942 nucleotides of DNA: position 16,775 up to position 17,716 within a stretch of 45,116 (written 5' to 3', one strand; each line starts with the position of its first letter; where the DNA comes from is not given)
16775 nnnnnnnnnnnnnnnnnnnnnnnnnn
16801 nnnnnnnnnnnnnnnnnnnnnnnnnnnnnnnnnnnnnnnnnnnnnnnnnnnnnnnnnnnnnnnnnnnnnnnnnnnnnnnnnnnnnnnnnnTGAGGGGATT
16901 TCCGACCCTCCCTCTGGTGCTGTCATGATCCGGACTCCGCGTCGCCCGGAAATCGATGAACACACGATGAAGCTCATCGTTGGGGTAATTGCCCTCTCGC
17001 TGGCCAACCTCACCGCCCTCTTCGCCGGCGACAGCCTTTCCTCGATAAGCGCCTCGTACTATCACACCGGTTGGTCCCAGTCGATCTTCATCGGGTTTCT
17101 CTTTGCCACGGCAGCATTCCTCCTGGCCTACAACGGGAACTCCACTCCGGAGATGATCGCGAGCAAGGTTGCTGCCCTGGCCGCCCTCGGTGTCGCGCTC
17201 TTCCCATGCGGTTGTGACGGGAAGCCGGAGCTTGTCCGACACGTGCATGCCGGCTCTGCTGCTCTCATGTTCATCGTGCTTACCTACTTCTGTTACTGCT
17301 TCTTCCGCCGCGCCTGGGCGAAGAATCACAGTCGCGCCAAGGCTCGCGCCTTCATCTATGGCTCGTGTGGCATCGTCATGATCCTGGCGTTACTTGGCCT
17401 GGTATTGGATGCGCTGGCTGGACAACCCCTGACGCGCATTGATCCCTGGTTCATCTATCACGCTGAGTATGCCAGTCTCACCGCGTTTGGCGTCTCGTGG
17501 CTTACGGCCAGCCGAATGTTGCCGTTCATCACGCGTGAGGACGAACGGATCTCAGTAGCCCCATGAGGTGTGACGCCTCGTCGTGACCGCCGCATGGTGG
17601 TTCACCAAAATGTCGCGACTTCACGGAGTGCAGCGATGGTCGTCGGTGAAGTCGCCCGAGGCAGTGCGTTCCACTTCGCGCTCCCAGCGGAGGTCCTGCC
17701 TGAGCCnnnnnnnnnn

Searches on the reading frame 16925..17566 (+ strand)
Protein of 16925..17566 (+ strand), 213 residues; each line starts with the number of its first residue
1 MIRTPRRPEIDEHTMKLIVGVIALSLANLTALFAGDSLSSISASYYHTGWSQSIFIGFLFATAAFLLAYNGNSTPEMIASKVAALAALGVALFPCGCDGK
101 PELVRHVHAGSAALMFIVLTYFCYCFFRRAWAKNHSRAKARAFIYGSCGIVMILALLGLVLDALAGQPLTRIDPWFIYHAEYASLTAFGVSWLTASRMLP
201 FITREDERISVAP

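Call 75: search_protein_families(library=pfam, proteins=[window:16925-17566:+], max_evalue=0.001)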
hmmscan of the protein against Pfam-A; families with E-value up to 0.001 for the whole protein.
window:16925-17566:+ (213 aa): 1 family
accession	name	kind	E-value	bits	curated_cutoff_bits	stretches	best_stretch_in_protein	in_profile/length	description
PF06197.19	DUF998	-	9.9e-05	22.5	30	1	38-166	23-159/184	Protein of unknown function (DUF998)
